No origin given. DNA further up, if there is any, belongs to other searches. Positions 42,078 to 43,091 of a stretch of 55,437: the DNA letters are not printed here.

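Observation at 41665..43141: Nucleotidyltransferase + proteasome-beta/HslV-like Ntn hydrolase + 63-aa ORF: candidate undescribed system inside the island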

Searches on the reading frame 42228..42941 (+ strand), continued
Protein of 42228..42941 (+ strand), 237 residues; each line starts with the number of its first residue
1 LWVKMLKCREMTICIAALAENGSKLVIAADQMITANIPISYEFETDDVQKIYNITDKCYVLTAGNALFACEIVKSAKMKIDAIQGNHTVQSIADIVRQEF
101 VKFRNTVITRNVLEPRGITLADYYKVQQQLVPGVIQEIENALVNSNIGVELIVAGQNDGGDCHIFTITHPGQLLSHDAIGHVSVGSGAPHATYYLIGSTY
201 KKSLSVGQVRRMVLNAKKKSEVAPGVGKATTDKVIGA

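Call 28: fold_search(model_id=the predicted structure, library=pdb)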
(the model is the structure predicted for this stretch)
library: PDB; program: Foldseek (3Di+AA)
matches with E <= 10: 1381; with E <= 0.001: 1215
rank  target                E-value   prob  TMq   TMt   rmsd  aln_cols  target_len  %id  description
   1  8rvo_I                2.8e-11  1.00  0.64  0.70   3.5       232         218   19  Proteasomal late precursor complex from pre1-1, state 1 (released 2024-09-11)
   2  4x6z_I                4.2e-11  1.00  0.64  0.68   3.1       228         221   20  Yeast 20S proteasome in complex with PR-VI modulator (released 2015-12-23)
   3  1ryp_I                5.1e-11  1.00  0.65  0.69   3.0       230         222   20  CRYSTAL STRUCTURE OF THE 20S PROTEASOME FROM YEAST AT 2.4 ANGSTROMS RESOLUTION (released 1998-04-15)
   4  3unb_I                5.4e-11  1.00  0.67  0.77   3.0       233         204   14  Mouse constitutive 20S proteasome in complex with PR-957 (released 2012-02-29)
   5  8ysx_T                5.4e-11  1.00  0.61  0.72   4.0       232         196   13  canine immunoproteasome 20S subunit in complex with compound 2 (released 2024-07-31)
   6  4r3o_J                6.4e-11  1.00  0.67  0.77   3.0       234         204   14  Human Constitutive 20S Proteasome (released 2015-01-28)
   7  8f6a_A                6.8e-11  1.00  0.62  0.66   5.2       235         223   16  Thermoplasma acidophilum 20S proteasome - wild type (released 2023-08-30)
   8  6hv3_V                8.6e-11  1.00  0.65  0.69   3.3       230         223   18  Yeast 20S proteasome with human beta2i (1-53) (released 2019-01-30)
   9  8fz5_K                9.7e-11  1.00  0.60  0.71   4.7       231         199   13  The PI31-free Bovine 20S proteasome (released 2023-07-05)
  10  6hv3_H                1.1e-10  1.00  0.65  0.68   3.3       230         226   18  Yeast 20S proteasome with human beta2i (1-53) (released 2019-01-30)
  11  9gbk_W                1.2e-10  1.00  0.65  0.71   3.3       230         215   19  Blm10-20S proteasome complex from pre1-1 (released 2024-09-11)
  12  4ya2_H                1.2e-10  1.00  0.64  0.69   3.4       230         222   20  Yeast 20S proteasome beta2-H116N mutant in complex with Ac-LAE-ep (released 2015-06-17)
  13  6e5b_X                1.2e-10  1.00  0.62  0.73   3.8       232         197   14  Human Immunoproteasome 20S particle in complex with compound 1 (released 2019-09-11)
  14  5fg9_H                1.4e-10  1.00  0.64  0.66   3.4       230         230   20  Yeast 20S proteasome beta2-T(-2)V mutant (released 2016-03-23)
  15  4ya7_H                1.5e-10  1.00  0.64  0.69   3.4       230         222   20  Yeast 20S proteasome beta2-H114D mutant in complex with Ac-LAE-ep (released 2015-06-17)
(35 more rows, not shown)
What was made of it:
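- On Proteasome-like Ntn hydrolases (Pfam PF00227 superfamily): Foldseek gave 1,215 PDB matches at E<=0.001, and all 50 listed are 20S proteasome subunits, TMq 0.55-0.67 (call 28).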

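Call 36: search_dna_similar(query=window:42258-42941:+, collection=phages, mode=protein, max_evalue=0.001, max_rows=25)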
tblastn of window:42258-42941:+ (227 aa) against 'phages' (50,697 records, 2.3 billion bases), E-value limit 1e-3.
No match.

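Call 37: search_dna_similar(query=window:42258-42941:+, collection=plasmids, mode=protein, max_evalue=0.001, max_rows=25)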
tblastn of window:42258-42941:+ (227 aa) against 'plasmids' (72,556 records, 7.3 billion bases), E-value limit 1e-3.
No match.

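Call 39: fold_search(model_id=the predicted structure, library=viral)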
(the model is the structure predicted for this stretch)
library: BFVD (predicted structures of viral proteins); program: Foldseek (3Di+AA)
matches with E <= 10: 475; with E <= 0.001: 17
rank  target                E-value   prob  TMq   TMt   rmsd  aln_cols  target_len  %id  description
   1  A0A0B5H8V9            4.4e-09  1.00  0.53  0.70   6.4       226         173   16  Uncharacterized protein [Vibrio phage phi 3]
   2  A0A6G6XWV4            1.5e-08  1.00  0.49  0.52   7.2       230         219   14  (no name in the UniProt tables at hand)
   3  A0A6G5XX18            7.3e-08  1.00  0.53  0.67   6.4       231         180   16  (no name in the UniProt tables at hand)
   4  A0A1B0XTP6            8.8e-08  1.00  0.57  0.70   5.9       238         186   13  (no name in the UniProt tables at hand)
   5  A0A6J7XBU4            2.4e-07  1.00  0.49  0.58  11.9       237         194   13  HslV ATP-dependent protease HslVU (ClpYQ), peptidase subunit [uncultured Caudovirales phage]
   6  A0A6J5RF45            2.4e-07  1.00  0.49  0.59  11.7       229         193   16  Uncharacterized protein [uncultured Caudovirales phage]
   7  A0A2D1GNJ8            2.0e-06  1.00  0.49  0.32   6.3       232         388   13  (no name in the UniProt tables at hand)
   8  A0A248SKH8            2.3e-06  1.00  0.53  0.65   5.5       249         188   14  (no name in the UniProt tables at hand)
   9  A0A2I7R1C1            5.1e-06  1.00  0.44  0.37  11.0       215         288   15  (no name in the UniProt tables at hand)
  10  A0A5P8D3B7            1.0e-05  1.00  0.40  0.50  12.1       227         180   12  (no name in the UniProt tables at hand)
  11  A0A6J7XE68            2.6e-05  1.00  0.45  0.53   7.4       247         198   10  Uncharacterized protein [uncultured Caudovirales phage]
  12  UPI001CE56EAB         5.9e-05  1.00  0.42  0.50   9.2       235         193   14  (no name look-up for this kind of identifier)
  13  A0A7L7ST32            9.0e-05  1.00  0.41  0.57  12.6       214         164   14  (no name in the UniProt tables at hand)
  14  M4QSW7                2.6e-04  1.00  0.44  0.55   9.1       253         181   10  (no name in the UniProt tables at hand)
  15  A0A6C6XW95            4.5e-04  1.00  0.42  0.51   6.6       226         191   14  (no name in the UniProt tables at hand)
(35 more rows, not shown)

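Call 45: find_encoding_contigs(protein=window:42228-42941:+, flank=10000, max_places=3)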
Protein window:42228-42941:+ (237 aa): 4 contigs read that carry it; 2 places shown.
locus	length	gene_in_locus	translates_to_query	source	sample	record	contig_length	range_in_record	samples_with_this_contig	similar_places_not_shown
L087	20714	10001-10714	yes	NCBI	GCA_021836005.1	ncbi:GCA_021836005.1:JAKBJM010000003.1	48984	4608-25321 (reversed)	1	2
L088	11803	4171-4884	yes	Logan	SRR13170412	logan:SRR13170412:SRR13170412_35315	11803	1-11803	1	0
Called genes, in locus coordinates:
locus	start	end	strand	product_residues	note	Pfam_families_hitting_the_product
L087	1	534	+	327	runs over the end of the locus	-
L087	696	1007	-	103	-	PF18902:DUF5658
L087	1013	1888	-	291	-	PF02899:Phage_int_SAM_1, PF13495:Phage_int_SAM_4, PF00589:Phage_integrase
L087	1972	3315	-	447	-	-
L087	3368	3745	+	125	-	PF04977:DivIC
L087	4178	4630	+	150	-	-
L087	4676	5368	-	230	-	PF00535:Glycos_transf_2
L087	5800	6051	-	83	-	-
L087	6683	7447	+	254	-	PF03372:Exo_endo_phos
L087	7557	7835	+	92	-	-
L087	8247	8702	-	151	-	-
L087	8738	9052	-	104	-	-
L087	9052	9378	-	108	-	-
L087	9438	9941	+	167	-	PF01467:CTP_transf_like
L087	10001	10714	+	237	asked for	PF00227:Proteasome (faint)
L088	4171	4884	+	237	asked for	PF00227:Proteasome (faint)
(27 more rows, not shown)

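Call 49: search_protein_families(library=pfam, alignment_id=A3, max_evalue=0.00001)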
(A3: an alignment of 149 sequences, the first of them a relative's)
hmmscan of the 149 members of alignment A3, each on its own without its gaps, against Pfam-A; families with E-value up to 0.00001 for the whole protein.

A. member 1, L001:5387-5728:+ (114 aa): 2 families
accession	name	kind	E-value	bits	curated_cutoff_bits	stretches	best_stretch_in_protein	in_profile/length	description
PF01844.29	HNH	-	2.3e-14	53.7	21.4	1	71-112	1-46/47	HNH endonuclease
PF14279.12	HNH_5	-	4.8e-13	49.3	27.5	1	71-113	1-46/56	HNH endonuclease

B. families by the number of members that match (of 149 scanned): 125 families (the first 25 are shown)
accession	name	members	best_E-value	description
PF03400.19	DDE_Tnp_IS1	7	3.4e-08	IS1 transposase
PF01555.25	N6_N4_Mtase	6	6.4e-53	DNA methylase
PF12762.13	DDE_Tnp_IS1595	5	2.9e-43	ISXO2-like transposase domain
PF12760.12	Zn_ribbon_IS1595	4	2.2e-10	Transposase zinc-ribbon domain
PF04471.18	Mrr_cat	4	5.3e-10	Restriction endonuclease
PF22722.2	NA-iREase1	3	3.4e-11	NACHT-associated inactive Restriction Endonuclease 1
PF04860.17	Phage_portal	2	2e-64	Phage portal protein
PF00160.26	Pro_isomerase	2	1.1e-45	Cyclophilin type peptidyl-prolyl cis-trans isomerase/CLD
PF01979.26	Amidohydro_1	2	8.2e-38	Amidohydrolase family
PF01351.25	RNase_HII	2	4.7e-35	Ribonuclease HII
PF01934.22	HepT-like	2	1.9e-32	Ribonuclease HepT-like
PF13847.12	Methyltransf_31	2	4.7e-16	Methyltransferase domain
PF07969.17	Amidohydro_3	2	2e-15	Amidohydrolase family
PF22091.2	DUF6941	2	5.7e-15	Family of unknown function (DUF6941)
PF01844.29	HNH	2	2.3e-14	HNH endonuclease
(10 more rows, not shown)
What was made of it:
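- The nearest-neighbour census gave 125 different families among 149 genes, led by transposases, methylases and Mrr (call 49).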

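Call 56: search_protein_families(library=phrogs, proteins=[window:42258-42941:+], max_evalue=0.01)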
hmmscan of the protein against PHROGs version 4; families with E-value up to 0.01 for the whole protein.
window:42258-42941:+ (227 aa): 0 families
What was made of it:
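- No hit in 50,697 phage genomes or in PHROGs (calls 36, 56).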

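Call 59: search_protein_families(library=pfam, proteins=[L031:3156-4481:-, L031:4661-5881:+, L031:7611-8450:-, L031:8447-9601:-, L031:9462-11045:-, L008:2094-3560:-, L008:3634-4824:+, L008:5164-5694:+, L008:6919-8646:-, L008:8660-10126:-], max_evalue=0.001)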
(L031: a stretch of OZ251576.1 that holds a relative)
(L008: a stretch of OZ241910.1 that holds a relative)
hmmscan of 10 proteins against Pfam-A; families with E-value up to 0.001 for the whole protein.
L031:3156-4481:- (441 aa): 3 families
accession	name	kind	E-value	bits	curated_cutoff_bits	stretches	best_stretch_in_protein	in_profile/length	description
PF13458.12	Peripla_BP_6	-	5.8e-44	151.6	31.7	1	36-382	1-323/343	Periplasmic binding protein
PF01094.35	ANF_receptor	-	7.7e-17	61.8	25.4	1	61-383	6-337/353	Receptor family ligand binding region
PF13433.12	Peripla_BP_5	-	8e-15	55.2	27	1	60-380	23-319/363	Periplasmic binding protein domain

L031:4661-5881:+ (406 aa): 1 family
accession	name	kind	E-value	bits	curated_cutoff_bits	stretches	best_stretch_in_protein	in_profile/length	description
PF04860.17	Phage_portal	-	2e-64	218.3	39.1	1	51-368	2-318/321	Phage portal protein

L031:7611-8450:- (279 aa): 4 families
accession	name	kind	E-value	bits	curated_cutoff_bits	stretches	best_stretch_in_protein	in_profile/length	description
PF09130.16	DUF1932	-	4.2e-15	55.9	25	1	187-256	1-70/70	Domain of unknown function (DUF1932)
PF03446.21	NAD_binding_2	-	6.4e-09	36.5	21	1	10-142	8-143/161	NAD binding domain of 6-phosphogluconate dehydrogenase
PF03807.23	F420_oxidored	-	3.5e-05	24.7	21.6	1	5-79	3-79/94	NADP oxidoreductase coenzyme F420-dependent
PF02826.25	2-Hacid_dh_C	-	0.0002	21.2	25.1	1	3-70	38-102/178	D-isomer specific 2-hydroxyacid dehydrogenase, NAD binding domain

L031:8447-9601:- (384 aa): 2 families
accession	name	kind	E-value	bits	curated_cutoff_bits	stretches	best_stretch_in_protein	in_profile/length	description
PF01634.23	HisG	-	8.6e-43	146.5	25.5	1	97-268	1-156/158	ATP phosphoribosyltransferase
PF08029.16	HisG_C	-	3.2e-07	30.8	23.5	1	277-356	1-69/73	HisG, C-terminal domain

L031:9462-11045:- (527 aa): 3 families
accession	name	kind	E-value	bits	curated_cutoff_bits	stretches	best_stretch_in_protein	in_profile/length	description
PF13393.11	tRNA-synt_His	-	1.2e-49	169.6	25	1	18-412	1-308/308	Histidyl-tRNA synthetase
PF00587.30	tRNA-synt_2b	-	7.1e-12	46.2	29.3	1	79-169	8-103/179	tRNA synthetase class II core domain (G, H, P, S and T)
PF03129.25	HGTP_anticodon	-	3.9e-11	43.4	21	1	427-515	1-92/94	Anticodon binding domain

L008:2094-3560:- (488 aa): 3 families
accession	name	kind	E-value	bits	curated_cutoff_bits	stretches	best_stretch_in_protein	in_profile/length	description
PF13458.12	Peripla_BP_6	-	3e-42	146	31.7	1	79-429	1-327/343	Periplasmic binding protein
PF01094.35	ANF_receptor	-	3.5e-16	59.6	25.4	1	105-399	7-295/353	Receptor family ligand binding region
PF13433.12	Peripla_BP_5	-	1.6e-12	47.7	27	1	107-421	27-317/363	Periplasmic binding protein domain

L008:3634-4824:+ (396 aa): 1 family
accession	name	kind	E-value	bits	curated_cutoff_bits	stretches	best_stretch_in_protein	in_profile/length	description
PF04860.17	Phage_portal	-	3.4e-65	220.8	39.1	1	51-368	2-318/321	Phage portal protein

L008:5164-5694:+ (176 aa): 1 family
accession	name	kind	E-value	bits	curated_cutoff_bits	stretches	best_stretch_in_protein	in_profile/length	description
PF10097.14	DUF2335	-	1e-11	45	25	1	27-55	1-29/50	Predicted membrane protein (DUF2335)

L008:6919-8646:- (575 aa): 3 families
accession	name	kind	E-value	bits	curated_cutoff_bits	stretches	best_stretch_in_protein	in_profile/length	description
PF01555.25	N6_N4_Mtase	-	3.2e-41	142.2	26.7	1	25-367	1-212/221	DNA methylase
PF22722.2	NA-iREase1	-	1.3e-10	41.6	27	1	439-513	19-89/106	NACHT-associated inactive Restriction Endonuclease 1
PF04471.18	Mrr_cat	-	1.3e-09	38.6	21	1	415-511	7-96/115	Restriction endonuclease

L008:8660-10126:- (488 aa): 16 families
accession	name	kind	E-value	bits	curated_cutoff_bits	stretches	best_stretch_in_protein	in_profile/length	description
PF07992.20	Pyr_redox_2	-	5.9e-58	197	26.1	1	27-352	1-291/291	Pyridine nucleotide-disulphide oxidoreductase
PF02852.28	Pyr_redox_dim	-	2.4e-31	108.6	25.3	1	372-480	2-110/110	Pyridine nucleotide-disulphide oxidoreductase, dimerisation domain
PF00070.33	Pyr_redox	-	1.1e-21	77.5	22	1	201-265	2-66/82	Pyridine nucleotide-disulphide oxidoreductase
PF12831.13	FAD_oxidored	-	2.1e-12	47.5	27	1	28-80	1-53/416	FAD dependent oxidoreductase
PF13738.12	Pyr_redox_3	-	4.2e-11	43.1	30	1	30-336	1-305/305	Pyridine nucleotide-disulphide oxidoreductase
PF01134.28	GIDA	-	3.3e-09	36.7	22.1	1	28-170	1-150/391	Glucose inhibited division protein A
PF00890.30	FAD_binding_2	-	7.4e-09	35.7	20.4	1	28-65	1-38/414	FAD binding domain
PF13450.12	NAD_binding_8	-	1.4e-08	35.4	21.9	1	31-64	1-34/68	NAD(P)-binding Rossmann-like domain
PF01266.30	DAO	-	2.7e-07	30.9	27.9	1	28-71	1-45/353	FAD dependent oxidoreductase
PF01262.27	AlaDh_PNT_C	-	5.4e-07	29.7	23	0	199-244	29-74/214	Alanine dehydrogenase/PNT, C-terminal domain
PF03486.20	HI0933_like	-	7.3e-07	29.3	50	1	28-62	2-36/244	HI0933-like protein Rossmann domain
PF02737.24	3HCDH_N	-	1.5e-06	28.7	22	1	201-261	2-63/180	3-hydroxyacyl-CoA dehydrogenase, NAD binding domain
PF01494.25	FAD_binding_3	-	2.5e-06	27.4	22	0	27-58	2-33/349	FAD binding domain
PF01946.23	Thi4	-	4.2e-05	23.3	26.2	1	26-74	17-66/235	Thi4 family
PF05834.18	Lycopene_cycl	-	0.00038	20.1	23.4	0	28-169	1-140/380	Lycopene cyclase protein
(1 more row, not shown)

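Call 73: search_protein_representatives(alignment_id=A1)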
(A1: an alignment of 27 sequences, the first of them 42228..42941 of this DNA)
Query: 27 sequences, 228 profile positions. Proteins with E-value up to 0.001 (for the whole library): 3702; up to 1e-10: 2445; up to 1e-30: 440. The best 150 are listed.
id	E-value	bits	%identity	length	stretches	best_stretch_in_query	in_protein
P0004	2.8e-99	347.8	-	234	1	1-224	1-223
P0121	9.1e-92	323.3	-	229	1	1-223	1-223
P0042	8.1e-91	320.2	-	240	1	2-225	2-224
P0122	1.3e-81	290.1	-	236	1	1-226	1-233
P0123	1.4e-77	276.9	-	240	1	1-225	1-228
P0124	1.7e-77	276.6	-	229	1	1-223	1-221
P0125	4.3e-74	265.4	-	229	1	1-227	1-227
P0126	1.1e-72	260.8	-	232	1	1-225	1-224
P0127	4.0e-71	255.7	-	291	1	13-226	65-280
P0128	2.6e-70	253.0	-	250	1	1-227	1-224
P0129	4.6e-70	252.2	-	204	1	22-224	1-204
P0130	1.6e-69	250.5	-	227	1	1-226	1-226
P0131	3.2e-69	249.5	-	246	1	1-224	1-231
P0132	6.0e-68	245.3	-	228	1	1-225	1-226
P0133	1.8e-67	243.7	-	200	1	29-225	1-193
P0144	6.2e-55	202.7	-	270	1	1-226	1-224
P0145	6.9e-55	202.6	-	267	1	1-227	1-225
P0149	1.1e-53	198.7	-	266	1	1-226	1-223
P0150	1.5e-53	198.2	-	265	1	1-227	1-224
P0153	6.5e-53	196.1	-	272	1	1-226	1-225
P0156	2.1e-52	194.5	-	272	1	1-227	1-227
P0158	5.0e-52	193.3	-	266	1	1-226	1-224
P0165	8.8e-51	189.2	-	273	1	1-225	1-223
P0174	2.4e-49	184.5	-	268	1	1-223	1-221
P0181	1.4e-48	182.0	-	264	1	1-227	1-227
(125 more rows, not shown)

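Call 75: list_cluster_members(proteins=[P0144, P0145, P0149, P0150, P0153, P0156, P0158, P0165, P0174, P0181])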
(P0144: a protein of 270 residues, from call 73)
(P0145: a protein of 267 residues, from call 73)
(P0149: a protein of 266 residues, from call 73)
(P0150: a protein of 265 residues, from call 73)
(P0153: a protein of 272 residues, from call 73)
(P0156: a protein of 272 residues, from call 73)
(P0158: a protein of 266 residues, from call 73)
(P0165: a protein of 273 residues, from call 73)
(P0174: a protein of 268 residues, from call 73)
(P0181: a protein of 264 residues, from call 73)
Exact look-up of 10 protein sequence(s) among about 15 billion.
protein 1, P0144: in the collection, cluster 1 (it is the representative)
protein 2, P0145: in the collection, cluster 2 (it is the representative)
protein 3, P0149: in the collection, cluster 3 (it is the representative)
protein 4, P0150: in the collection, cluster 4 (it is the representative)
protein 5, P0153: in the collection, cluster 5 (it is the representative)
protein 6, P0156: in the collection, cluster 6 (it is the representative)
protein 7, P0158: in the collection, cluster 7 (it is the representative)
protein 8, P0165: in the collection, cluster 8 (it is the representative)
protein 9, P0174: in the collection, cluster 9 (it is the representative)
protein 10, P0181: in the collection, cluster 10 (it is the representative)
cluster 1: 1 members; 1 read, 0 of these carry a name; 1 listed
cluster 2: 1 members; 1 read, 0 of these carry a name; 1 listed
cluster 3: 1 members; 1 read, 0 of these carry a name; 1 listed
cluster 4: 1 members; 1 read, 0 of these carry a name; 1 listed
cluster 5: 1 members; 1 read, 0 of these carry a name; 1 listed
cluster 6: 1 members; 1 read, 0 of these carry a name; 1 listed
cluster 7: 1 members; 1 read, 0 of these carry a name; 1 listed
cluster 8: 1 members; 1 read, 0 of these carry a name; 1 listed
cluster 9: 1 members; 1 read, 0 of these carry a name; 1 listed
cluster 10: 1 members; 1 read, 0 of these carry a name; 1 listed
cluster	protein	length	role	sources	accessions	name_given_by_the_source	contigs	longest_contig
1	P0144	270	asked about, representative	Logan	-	-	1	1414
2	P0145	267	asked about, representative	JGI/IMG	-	-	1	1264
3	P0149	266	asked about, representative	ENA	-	-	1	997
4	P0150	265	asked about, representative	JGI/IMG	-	-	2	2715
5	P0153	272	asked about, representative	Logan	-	-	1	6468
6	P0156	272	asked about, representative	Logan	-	-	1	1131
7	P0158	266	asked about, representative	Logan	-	-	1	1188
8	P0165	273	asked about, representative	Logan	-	-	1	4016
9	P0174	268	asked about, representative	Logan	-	-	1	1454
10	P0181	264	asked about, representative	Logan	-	-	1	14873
